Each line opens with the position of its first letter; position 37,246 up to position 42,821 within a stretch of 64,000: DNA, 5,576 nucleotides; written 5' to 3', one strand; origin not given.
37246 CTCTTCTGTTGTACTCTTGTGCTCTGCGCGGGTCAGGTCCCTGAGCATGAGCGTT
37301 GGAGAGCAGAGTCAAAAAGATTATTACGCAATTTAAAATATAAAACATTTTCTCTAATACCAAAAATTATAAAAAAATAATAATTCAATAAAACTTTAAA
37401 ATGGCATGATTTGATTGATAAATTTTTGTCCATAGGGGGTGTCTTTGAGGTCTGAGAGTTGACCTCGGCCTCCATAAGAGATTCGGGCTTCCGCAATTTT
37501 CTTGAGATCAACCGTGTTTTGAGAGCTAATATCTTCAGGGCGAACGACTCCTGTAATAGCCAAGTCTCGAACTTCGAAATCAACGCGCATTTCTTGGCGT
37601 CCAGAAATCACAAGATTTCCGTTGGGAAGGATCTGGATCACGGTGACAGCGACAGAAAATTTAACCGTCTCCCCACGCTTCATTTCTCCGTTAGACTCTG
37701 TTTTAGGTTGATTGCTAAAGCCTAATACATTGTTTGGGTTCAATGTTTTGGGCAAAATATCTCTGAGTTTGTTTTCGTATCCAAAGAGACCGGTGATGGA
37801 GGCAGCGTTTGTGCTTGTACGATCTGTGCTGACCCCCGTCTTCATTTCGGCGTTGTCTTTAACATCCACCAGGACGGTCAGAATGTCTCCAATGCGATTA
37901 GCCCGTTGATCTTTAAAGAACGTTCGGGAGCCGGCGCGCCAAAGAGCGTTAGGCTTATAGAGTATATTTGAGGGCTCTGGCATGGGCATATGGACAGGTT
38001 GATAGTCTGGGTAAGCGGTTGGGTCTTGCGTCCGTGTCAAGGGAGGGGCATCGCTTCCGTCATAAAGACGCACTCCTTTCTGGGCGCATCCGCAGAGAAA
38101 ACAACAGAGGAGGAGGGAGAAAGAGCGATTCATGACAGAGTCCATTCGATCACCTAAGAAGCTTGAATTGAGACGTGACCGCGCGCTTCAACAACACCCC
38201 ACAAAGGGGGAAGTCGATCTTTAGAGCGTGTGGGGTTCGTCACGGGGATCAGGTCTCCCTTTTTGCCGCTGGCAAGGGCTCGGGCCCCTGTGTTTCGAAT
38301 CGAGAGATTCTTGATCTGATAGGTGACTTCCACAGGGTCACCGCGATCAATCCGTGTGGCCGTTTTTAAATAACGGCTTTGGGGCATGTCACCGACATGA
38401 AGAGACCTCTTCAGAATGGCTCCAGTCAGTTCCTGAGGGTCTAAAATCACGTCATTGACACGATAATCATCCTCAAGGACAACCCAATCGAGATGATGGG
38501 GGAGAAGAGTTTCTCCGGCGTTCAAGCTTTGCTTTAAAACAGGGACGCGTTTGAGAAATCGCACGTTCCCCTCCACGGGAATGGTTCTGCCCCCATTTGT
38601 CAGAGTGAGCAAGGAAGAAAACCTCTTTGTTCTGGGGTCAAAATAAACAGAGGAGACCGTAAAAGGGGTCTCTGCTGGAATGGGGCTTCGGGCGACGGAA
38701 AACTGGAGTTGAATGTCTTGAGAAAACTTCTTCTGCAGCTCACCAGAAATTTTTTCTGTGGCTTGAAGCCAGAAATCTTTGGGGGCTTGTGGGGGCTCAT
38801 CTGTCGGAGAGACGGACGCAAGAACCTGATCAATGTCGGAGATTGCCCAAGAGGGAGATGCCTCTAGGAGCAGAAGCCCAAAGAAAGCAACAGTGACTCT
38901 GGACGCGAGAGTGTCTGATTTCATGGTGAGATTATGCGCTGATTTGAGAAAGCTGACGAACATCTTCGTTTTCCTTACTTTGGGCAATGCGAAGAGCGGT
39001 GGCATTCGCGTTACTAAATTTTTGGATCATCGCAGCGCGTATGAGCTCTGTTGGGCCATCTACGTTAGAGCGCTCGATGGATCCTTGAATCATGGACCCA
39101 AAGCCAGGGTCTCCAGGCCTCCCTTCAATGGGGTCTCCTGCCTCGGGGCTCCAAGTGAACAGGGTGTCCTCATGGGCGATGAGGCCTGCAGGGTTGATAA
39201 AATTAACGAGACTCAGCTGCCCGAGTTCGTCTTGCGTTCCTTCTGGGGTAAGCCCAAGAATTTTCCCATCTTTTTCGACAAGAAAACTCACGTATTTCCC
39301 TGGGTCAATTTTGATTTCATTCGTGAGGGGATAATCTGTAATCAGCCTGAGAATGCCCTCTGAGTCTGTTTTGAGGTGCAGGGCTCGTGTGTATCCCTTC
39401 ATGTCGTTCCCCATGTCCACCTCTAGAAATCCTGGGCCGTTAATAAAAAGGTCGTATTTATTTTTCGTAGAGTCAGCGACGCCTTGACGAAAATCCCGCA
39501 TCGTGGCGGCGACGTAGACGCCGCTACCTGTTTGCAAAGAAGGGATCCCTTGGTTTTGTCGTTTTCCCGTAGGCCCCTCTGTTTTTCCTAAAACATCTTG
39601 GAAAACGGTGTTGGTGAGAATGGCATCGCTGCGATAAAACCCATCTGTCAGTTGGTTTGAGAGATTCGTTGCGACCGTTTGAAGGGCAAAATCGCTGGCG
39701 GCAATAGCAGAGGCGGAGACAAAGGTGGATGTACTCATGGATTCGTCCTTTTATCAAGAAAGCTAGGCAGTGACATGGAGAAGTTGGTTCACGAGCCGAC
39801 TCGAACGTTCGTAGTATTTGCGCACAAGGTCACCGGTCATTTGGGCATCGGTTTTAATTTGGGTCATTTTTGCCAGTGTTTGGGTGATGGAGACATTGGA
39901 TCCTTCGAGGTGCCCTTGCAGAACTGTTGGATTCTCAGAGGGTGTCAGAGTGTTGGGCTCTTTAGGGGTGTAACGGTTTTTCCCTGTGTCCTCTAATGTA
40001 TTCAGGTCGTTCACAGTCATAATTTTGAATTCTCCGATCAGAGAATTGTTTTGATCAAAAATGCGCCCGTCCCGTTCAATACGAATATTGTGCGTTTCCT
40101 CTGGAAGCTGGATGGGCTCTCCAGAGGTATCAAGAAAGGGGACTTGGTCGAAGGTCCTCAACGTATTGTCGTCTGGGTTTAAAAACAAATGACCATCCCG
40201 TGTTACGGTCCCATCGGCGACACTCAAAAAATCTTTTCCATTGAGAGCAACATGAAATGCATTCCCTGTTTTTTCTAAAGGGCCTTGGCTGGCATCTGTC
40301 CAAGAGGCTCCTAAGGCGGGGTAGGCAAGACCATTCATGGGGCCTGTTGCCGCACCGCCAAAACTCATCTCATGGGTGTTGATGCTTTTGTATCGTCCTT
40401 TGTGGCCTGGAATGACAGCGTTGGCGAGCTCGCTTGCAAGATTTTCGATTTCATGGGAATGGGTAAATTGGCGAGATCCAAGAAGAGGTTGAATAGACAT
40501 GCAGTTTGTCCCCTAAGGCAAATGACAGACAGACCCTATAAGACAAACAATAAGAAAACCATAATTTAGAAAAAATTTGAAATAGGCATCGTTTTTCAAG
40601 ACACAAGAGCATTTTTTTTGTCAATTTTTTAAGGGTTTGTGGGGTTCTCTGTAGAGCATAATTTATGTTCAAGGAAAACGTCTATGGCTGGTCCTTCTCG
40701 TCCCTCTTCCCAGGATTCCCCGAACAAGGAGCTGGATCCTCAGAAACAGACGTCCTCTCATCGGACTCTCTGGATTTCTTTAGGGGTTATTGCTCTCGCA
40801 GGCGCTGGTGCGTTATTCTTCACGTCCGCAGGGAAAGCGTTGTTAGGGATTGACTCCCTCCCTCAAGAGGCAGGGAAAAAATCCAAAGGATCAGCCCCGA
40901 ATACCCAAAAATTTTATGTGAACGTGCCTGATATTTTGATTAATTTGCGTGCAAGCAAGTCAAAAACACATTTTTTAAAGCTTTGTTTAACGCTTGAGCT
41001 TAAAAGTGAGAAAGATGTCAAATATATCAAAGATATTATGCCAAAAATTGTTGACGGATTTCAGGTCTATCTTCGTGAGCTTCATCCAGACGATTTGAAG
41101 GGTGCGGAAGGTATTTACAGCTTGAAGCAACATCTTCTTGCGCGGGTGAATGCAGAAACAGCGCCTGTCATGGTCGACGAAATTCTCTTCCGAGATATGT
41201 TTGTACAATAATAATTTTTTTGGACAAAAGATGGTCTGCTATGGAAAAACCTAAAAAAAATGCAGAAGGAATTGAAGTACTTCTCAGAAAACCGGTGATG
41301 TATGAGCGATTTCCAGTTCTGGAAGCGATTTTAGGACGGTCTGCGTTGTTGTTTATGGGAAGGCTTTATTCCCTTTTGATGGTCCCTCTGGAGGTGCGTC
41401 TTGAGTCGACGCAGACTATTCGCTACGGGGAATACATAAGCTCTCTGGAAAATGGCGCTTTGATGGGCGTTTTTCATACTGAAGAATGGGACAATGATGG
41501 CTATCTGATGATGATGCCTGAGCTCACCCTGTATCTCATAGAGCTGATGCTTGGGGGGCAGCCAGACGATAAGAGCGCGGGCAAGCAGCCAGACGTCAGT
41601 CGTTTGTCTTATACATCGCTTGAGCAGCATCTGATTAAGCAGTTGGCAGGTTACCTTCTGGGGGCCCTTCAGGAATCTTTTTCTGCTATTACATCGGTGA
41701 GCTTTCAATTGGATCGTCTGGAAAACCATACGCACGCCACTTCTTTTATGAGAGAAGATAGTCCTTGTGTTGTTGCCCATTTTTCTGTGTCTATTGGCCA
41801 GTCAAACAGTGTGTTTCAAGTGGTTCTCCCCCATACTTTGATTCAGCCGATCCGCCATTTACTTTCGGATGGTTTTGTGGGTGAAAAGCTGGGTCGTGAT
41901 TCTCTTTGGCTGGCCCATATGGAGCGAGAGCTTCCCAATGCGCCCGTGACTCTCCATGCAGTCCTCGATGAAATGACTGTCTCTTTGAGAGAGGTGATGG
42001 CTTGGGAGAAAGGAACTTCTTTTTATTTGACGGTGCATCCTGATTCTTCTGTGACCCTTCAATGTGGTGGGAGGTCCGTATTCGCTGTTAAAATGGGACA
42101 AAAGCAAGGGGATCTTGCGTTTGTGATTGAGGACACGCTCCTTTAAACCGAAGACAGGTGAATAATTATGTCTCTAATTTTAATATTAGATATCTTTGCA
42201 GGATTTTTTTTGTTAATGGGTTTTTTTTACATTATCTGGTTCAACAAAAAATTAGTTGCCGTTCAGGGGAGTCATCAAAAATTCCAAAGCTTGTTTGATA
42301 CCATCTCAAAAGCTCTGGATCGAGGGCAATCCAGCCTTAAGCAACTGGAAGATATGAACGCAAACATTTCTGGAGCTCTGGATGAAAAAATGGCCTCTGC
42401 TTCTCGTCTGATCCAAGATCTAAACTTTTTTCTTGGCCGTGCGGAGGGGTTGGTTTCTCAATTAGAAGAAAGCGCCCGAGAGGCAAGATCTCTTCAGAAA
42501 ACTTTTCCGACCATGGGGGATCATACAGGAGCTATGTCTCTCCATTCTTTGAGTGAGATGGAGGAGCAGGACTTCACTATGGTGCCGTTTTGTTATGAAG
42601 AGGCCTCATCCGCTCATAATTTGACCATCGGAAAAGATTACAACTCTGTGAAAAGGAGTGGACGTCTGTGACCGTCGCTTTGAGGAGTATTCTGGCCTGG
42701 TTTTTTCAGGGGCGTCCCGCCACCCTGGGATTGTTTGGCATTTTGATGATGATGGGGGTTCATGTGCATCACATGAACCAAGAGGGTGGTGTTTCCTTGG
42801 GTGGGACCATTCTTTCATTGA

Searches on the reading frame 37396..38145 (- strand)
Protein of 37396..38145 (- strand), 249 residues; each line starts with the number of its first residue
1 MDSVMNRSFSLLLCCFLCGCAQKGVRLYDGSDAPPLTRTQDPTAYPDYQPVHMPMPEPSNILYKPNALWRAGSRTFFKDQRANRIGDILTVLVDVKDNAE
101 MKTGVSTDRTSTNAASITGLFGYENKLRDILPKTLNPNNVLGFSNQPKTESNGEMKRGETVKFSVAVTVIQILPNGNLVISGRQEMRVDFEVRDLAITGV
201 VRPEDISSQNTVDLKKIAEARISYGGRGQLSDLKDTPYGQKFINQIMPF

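Call 74: search_protein_families(library=pfam, proteins=[window:37396-38145:-], max_evalue=0.001)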
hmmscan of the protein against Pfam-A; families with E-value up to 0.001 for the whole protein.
window:37396-38145:- (249 aa): 1 family
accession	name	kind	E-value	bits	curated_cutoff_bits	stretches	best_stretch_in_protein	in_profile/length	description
PF02107.21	FlgH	-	9.2e-51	172.3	27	1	64-248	3-172/172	Flagellar L-ring protein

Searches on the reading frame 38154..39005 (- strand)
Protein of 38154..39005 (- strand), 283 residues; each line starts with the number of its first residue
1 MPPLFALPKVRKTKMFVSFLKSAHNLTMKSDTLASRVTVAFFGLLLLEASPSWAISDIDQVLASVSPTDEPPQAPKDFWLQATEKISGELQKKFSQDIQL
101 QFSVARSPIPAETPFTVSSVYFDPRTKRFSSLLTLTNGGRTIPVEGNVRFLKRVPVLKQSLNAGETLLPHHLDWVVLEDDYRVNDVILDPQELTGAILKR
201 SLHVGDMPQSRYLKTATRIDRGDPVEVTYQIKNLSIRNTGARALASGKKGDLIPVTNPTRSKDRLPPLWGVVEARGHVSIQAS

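Call 74: search_protein_families(library=pfam, proteins=[window:38154-39005:-], max_evalue=0.001)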
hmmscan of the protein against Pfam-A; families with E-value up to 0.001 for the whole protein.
window:38154-39005:- (283 aa): 1 family
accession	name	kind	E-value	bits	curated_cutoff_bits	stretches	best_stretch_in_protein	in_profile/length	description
PF13144.11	ChapFlgA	-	2.4e-13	50.6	23.8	1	153-259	2-105/122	Chaperone for flagella basal body P-ring formation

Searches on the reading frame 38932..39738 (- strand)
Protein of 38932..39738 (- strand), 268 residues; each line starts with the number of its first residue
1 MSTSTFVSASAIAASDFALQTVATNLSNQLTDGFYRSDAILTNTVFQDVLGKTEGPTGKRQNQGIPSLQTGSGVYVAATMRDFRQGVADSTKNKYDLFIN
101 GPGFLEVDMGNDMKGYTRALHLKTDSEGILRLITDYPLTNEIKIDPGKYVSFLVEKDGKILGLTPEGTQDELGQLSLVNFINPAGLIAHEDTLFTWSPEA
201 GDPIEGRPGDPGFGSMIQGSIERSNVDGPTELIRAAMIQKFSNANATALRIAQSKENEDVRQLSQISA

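Call 74: search_protein_families(library=pfam, proteins=[window:38932-39738:-], max_evalue=0.001)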
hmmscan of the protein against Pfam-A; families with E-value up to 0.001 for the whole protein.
window:38932-39738:- (268 aa): 1 family
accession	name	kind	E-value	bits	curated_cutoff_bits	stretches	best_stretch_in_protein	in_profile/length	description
PF22692.1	LlgE_F_G_D1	-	1.4e-09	38.4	27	1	99-160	2-62/64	Flagellar hook protein FlgE/F/G D1 domain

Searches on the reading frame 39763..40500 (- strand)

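Call 74: search_protein_families(library=pfam, proteins=[window:39763-40500:-], max_evalue=0.001)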
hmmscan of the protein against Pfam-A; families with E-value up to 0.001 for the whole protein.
window:39763-40500:- (245 aa): 1 family
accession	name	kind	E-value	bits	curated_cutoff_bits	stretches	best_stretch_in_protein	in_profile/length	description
PF06429.18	Flg_bbr_C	-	0.00064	19.6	23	0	195-215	2-22/46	Flagellar basal body rod FlgEFG protein C-terminal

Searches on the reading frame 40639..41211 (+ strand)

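Call 74: search_protein_families(library=pfam, proteins=[window:40639-41211:+], max_evalue=0.001)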
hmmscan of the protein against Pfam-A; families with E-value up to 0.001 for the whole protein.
window:40639-41211:+ (190 aa): 1 family
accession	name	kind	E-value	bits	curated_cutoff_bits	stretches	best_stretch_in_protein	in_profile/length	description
PF03748.19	FliL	-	1.1e-16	61.7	24.6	1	93-190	1-103/103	Flagellar basal body-associated protein FliL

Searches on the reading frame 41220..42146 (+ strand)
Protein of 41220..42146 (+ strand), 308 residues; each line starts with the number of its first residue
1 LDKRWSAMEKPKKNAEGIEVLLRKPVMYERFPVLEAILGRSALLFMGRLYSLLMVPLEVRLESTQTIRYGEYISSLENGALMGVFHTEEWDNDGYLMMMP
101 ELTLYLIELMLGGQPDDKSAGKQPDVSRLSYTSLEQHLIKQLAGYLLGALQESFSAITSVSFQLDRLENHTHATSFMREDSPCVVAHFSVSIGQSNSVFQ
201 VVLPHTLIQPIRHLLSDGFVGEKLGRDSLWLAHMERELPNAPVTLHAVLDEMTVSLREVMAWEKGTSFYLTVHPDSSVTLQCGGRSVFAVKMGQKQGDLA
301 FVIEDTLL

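Call 74: search_protein_families(library=pfam, proteins=[window:41220-42146:+], max_evalue=0.001)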
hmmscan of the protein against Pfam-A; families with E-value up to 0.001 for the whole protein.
window:41220-42146:+ (308 aa): 2 families
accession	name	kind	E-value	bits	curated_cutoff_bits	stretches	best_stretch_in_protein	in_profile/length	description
PF02154.20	FliM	-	1.1e-28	100.9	27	1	26-215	9-192/192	Flagellar motor switch protein FliM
PF01052.25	FliMN_C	-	1.3e-12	47.9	23.8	1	237-306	2-71/73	Type III flagellar switch regulator (C-ring) FliN C-term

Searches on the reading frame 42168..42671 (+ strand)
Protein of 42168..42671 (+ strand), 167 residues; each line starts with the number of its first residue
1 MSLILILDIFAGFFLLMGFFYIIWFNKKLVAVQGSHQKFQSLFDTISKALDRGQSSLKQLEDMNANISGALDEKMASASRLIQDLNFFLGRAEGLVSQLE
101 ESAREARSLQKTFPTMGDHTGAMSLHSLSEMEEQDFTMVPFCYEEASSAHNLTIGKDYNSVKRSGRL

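Call 75: search_protein_families(library=pfam, proteins=[window:42168-42671:+], max_evalue=0.001)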
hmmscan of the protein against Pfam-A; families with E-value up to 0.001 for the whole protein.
window:42168-42671:+ (167 aa): 1 family
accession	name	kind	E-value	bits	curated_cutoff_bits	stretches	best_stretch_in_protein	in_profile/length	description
PF20072.4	DUF6468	-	9.9e-08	32.5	26.9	1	37-107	6-76/76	Domain of unknown function (DUF6468)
